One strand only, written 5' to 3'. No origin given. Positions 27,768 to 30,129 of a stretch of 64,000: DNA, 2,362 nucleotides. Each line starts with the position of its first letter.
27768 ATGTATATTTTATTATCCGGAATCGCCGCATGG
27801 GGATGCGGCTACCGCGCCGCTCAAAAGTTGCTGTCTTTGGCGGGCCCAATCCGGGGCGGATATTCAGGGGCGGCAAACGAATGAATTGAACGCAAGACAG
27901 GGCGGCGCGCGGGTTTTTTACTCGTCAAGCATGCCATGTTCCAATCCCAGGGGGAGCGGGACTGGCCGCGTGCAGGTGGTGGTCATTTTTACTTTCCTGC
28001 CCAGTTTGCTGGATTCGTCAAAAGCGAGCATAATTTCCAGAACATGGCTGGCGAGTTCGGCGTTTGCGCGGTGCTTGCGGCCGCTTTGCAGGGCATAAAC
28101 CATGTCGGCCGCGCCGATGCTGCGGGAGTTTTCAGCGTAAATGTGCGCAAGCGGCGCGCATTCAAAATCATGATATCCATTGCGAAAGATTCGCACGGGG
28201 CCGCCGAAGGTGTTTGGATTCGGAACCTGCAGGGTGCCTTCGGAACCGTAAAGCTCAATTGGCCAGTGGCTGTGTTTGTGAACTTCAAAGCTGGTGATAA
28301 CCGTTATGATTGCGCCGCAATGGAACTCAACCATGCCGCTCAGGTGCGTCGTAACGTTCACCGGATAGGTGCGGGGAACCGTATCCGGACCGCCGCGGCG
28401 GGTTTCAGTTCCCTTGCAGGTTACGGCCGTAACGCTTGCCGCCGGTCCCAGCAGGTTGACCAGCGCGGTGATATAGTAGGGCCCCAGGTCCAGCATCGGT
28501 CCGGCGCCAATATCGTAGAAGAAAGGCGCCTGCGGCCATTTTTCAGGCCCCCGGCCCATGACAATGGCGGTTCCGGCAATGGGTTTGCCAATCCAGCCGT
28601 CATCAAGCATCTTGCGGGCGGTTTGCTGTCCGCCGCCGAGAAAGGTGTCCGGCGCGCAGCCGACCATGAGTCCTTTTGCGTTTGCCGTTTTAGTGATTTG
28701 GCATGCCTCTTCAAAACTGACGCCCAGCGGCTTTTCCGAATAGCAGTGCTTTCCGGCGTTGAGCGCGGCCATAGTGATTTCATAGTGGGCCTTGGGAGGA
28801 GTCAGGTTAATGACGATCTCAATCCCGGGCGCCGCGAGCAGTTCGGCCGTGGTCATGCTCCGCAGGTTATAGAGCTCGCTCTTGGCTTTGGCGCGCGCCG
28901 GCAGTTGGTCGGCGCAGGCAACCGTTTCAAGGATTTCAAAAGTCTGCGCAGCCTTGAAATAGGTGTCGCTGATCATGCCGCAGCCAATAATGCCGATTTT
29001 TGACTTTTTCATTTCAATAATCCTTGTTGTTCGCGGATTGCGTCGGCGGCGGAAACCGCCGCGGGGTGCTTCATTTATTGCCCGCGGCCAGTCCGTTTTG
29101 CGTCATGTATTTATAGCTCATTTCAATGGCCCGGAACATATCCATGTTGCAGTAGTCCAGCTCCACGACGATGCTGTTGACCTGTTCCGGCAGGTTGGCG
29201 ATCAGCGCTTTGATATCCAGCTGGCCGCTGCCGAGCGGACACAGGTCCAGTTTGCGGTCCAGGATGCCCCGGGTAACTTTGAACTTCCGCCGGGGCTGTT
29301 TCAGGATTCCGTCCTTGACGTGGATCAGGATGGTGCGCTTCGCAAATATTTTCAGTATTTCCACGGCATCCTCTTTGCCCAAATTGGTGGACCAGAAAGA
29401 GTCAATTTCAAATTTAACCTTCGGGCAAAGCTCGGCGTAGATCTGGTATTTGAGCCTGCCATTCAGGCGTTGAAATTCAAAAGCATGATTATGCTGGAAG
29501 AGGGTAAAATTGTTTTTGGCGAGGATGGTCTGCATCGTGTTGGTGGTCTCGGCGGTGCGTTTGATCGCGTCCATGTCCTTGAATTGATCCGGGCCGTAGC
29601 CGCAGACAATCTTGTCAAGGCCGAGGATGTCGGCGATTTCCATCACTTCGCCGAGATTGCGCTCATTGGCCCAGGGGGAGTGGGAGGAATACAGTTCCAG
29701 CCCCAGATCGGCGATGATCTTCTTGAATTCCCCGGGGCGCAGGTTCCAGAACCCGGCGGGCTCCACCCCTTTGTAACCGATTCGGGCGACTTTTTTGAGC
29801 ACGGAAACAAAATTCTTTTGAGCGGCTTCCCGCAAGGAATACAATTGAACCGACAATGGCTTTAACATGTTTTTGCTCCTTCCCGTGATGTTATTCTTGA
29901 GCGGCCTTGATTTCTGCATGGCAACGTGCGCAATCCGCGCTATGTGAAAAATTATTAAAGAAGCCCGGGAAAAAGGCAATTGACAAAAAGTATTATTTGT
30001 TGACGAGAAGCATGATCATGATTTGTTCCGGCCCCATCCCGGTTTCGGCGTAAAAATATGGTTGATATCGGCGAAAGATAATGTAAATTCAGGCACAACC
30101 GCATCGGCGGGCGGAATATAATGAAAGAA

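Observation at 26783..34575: AraC-controlled locus resembling the oxidative (3-keto) glycoside-cleavage pathway, with two secreted proteins sharing an unassigned C-terminal domain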

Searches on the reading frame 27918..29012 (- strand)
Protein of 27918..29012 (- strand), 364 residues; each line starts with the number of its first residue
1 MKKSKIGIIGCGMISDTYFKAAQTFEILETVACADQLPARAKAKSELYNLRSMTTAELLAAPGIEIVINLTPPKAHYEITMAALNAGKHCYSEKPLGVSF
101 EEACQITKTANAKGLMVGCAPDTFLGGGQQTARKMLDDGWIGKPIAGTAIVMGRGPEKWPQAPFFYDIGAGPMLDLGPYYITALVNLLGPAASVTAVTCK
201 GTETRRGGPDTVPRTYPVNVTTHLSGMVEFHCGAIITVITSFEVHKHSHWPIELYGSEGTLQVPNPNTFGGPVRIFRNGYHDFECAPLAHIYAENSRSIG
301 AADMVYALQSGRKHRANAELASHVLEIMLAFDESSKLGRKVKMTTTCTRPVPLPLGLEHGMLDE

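Call 3: search_protein_families(library=pfam, proteins=[window:27918-29012:-], max_evalue=0.1)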
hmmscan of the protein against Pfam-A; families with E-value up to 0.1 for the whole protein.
window:27918-29012:- (364 aa): 6 families
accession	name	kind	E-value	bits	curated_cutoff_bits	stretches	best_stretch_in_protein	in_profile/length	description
PF01408.29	GFO_IDH_MocA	-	1.2e-18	68.4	24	1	5-118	2-117/120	Oxidoreductase family, NAD-binding Rossmann fold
PF22725.1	GFO_IDH_MocA_C3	-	7.2e-18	65.2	27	1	130-261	2-123/124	GFO/IDH/MocA C-terminal domain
PF02894.22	GFO_IDH_MocA_C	-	0.00085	19.6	22.9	1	133-342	1-217/218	Oxidoreductase family, C-terminal alpha/beta domain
PF03435.24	Sacchrp_dh_NADP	-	0.0012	19.7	25.1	1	6-92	1-97/129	Saccharopine dehydrogenase NADP binding domain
PF03447.22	NAD_binding_3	-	0.017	16.3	24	1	10-90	1-85/116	Homoserine dehydrogenase, NAD binding domain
PF02826.25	2-Hacid_dh_C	-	0.058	13.2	25.1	1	2-61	35-91/178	D-isomer specific 2-hydroxyacid dehydrogenase, NAD binding domain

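Call 4: search_protein_families(library=ncbifam, proteins=[window:27918-29012:-], max_evalue=0.1)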
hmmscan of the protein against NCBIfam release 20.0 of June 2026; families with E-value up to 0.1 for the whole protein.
window:27918-29012:- (364 aa): 11 families
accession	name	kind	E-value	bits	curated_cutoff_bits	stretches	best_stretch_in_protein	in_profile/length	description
NF052479.1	LevoglcsnDh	equivalog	5.1e-14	51.7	650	1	17-261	27-287/386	levoglucosan dehydrogenase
TIGR04380.1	myo_inos_iolG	equivalog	8.2e-14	51.2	355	1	4-145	2-146/330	inositol 2-dehydrogenase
NF008607.0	PRK11579.1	subfamily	1.5e-12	47.2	330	1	3-195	4-196/346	oxidoreductase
NF040723.1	UDP-GlcNAcDh_Arch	equivalog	6.7e-12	45.5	450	1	5-152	2-149/302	UDP-N-acetylglucosamine 3-dehydrogenase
NF007574.0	PRK10206.1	equivalog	1.1e-07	31.3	352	1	55-143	57-145/345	oxidoreductase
NF052679.1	InsChiInosDhIolG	equivalog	1.5e-07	30.8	540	1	5-114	4-117/343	bifunctional inositol 2-dehydrogenase/D-chiro-inositol 1-dehydrogenase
NF041392.1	XylDh_Gfo6_Halo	equivalog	2.2e-06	26.7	350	1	70-263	89-275/350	D-xylose 1-dehydrogenase Gfo6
NF058561.1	BT_2158_fam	equivalog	3.5e-05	22.6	750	1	64-114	97-147/487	glycoside 3-dehydrogenase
NF058563.1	BT_2159_fam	equivalog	0.00089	18.4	650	1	5-116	2-115/350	disaccharide 3-dehydrogenase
NF009830.0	PRK13304.1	equivalog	0.002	17.7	267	1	5-89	3-87/265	aspartate dehydrogenase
NF005694.0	PRK07502.1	equivalog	0.056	12.7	409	1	4-80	7-83/310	prephenate/arogenate dehydrogenase family protein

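Call 7: search_solved_structures(query=window:27918-29012:-, max_evalue=0.001)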
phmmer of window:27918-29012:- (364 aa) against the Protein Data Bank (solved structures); distinct sequences matched with E-value up to 0.001: 65 (the best 60 are shown).
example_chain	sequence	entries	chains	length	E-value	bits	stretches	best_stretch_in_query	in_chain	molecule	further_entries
7xr9_A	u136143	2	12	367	6.5e-18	68.3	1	1-184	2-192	DgpA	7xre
9m3d_B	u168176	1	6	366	1.8e-14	57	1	1-181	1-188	DgpA1 from W974-1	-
6jw6_A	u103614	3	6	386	1.9e-13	53.6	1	5-204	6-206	Dehydrogenase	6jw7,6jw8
3gdo_A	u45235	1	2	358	2.2e-12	50.1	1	5-199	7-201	Uncharacterized oxidoreductase yvaA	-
3db2_A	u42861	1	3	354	2.4e-12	50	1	9-194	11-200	putative NADPH-dependent oxidoreductase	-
3gfg_A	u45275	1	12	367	2.4e-12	50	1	5-199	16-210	Uncharacterized oxidoreductase yvaA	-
4gqa_A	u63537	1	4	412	6e-12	48.7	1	5-197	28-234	NAD binding Oxidoreductase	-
6ktj_A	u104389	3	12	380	6.5e-12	48.6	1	53-215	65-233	Scyllo-inositol dehydrogenase with L-glucose dehydrogenase activity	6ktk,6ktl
3ec7_A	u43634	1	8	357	1.2e-11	47.7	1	5-146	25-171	Putative Dehydrogenase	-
3q2k_A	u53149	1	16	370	1.5e-11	47.4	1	2-199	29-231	oxidoreductase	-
3oqb_A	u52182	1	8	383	1.7e-11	47.2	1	60-197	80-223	Oxidoreductase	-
5ya8_A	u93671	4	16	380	2.6e-11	46.6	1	53-215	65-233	Scyllo-inositol dehydrogenase with L-glucose dehydrogenase activity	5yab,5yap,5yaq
2glx_A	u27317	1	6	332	1.2e-10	44.4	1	50-210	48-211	1,5-anhydro-D-fructose reductase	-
3q2i_A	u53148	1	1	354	3.9e-10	42.7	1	3-199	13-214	dehydrogenase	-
3rbv_A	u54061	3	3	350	4e-10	42.7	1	5-190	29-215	Sugar 3-ketoreductase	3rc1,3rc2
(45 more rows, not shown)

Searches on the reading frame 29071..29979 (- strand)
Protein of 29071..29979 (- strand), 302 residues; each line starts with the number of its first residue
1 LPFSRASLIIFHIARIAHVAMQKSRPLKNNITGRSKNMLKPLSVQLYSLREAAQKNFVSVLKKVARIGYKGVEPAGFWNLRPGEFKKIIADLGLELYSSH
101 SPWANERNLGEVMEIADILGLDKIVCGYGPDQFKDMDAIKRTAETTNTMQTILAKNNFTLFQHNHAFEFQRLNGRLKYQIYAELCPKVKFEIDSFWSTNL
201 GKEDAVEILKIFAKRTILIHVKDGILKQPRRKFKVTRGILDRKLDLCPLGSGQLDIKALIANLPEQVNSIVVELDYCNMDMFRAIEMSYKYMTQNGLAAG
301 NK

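Call 3: search_protein_families(library=pfam, proteins=[window:29071-29979:-], max_evalue=0.1)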
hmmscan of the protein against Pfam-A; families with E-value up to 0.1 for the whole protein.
window:29071-29979:- (302 aa): 1 family
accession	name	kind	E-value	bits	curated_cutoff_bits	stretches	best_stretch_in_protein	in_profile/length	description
PF01261.30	AP_endonuc_2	-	1.5e-09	38.4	31.1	1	62-266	2-219/249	Xylose isomerase-like TIM barrel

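Call 4: search_protein_families(library=ncbifam, proteins=[window:29071-29979:-], max_evalue=0.1)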
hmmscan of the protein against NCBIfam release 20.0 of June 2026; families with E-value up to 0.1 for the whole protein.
window:29071-29979:- (302 aa): 1 family
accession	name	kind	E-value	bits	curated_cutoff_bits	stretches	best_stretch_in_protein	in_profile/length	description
TIGR04379.1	myo_inos_iolE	equivalog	0.0003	20.4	290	0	54-100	22-68/290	myo-inosose-2 dehydratase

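Call 8: search_solved_structures(query=window:29071-29868:-, max_evalue=0.01)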
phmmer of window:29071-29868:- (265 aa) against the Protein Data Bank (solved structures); distinct sequences matched with E-value up to 0.01: 6.
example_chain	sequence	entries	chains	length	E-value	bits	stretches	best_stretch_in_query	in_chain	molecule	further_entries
8bvk_A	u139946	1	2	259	3.6e-09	39.8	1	4-208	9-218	Xylose isomerase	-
8tct_A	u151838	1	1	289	4.5e-09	39.5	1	18-186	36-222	Sugar phosphate isomerase/epimerase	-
8tcs_D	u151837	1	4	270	2.2e-08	37.3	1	3-186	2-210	Xylose isomerase-like TIM barrel domain-containing protein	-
8tcd_B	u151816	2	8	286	2.5e-08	37.1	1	3-186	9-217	Sugar phosphate isomerase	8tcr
3l23_A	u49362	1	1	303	6.5e-07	32.4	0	3-64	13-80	Sugar phosphate isomerase/epimerase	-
3obe_A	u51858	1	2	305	1.1e-05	28.4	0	149-187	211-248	Sugar phosphate isomerase/epimerase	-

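Call 40: search_solved_structures(query=window:29071-29868:-, max_evalue=0.0001, show_alignments=4)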
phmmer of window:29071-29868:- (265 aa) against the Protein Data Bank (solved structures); distinct sequences matched with E-value up to 0.0001: 6.
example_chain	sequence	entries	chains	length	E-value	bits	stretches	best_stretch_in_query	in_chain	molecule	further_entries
8bvk_A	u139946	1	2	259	3.6e-09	39.8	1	4-208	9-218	Xylose isomerase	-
8tct_A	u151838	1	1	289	4.5e-09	39.5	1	18-186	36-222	Sugar phosphate isomerase/epimerase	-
8tcs_D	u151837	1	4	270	2.2e-08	37.3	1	3-186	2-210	Xylose isomerase-like TIM barrel domain-containing protein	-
8tcd_B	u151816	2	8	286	2.5e-08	37.1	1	3-186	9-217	Sugar phosphate isomerase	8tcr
3l23_A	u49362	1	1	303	6.5e-07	32.4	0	3-64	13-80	Sugar phosphate isomerase/epimerase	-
3obe_A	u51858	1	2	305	1.1e-05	28.4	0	149-187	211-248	Sugar phosphate isomerase/epimerase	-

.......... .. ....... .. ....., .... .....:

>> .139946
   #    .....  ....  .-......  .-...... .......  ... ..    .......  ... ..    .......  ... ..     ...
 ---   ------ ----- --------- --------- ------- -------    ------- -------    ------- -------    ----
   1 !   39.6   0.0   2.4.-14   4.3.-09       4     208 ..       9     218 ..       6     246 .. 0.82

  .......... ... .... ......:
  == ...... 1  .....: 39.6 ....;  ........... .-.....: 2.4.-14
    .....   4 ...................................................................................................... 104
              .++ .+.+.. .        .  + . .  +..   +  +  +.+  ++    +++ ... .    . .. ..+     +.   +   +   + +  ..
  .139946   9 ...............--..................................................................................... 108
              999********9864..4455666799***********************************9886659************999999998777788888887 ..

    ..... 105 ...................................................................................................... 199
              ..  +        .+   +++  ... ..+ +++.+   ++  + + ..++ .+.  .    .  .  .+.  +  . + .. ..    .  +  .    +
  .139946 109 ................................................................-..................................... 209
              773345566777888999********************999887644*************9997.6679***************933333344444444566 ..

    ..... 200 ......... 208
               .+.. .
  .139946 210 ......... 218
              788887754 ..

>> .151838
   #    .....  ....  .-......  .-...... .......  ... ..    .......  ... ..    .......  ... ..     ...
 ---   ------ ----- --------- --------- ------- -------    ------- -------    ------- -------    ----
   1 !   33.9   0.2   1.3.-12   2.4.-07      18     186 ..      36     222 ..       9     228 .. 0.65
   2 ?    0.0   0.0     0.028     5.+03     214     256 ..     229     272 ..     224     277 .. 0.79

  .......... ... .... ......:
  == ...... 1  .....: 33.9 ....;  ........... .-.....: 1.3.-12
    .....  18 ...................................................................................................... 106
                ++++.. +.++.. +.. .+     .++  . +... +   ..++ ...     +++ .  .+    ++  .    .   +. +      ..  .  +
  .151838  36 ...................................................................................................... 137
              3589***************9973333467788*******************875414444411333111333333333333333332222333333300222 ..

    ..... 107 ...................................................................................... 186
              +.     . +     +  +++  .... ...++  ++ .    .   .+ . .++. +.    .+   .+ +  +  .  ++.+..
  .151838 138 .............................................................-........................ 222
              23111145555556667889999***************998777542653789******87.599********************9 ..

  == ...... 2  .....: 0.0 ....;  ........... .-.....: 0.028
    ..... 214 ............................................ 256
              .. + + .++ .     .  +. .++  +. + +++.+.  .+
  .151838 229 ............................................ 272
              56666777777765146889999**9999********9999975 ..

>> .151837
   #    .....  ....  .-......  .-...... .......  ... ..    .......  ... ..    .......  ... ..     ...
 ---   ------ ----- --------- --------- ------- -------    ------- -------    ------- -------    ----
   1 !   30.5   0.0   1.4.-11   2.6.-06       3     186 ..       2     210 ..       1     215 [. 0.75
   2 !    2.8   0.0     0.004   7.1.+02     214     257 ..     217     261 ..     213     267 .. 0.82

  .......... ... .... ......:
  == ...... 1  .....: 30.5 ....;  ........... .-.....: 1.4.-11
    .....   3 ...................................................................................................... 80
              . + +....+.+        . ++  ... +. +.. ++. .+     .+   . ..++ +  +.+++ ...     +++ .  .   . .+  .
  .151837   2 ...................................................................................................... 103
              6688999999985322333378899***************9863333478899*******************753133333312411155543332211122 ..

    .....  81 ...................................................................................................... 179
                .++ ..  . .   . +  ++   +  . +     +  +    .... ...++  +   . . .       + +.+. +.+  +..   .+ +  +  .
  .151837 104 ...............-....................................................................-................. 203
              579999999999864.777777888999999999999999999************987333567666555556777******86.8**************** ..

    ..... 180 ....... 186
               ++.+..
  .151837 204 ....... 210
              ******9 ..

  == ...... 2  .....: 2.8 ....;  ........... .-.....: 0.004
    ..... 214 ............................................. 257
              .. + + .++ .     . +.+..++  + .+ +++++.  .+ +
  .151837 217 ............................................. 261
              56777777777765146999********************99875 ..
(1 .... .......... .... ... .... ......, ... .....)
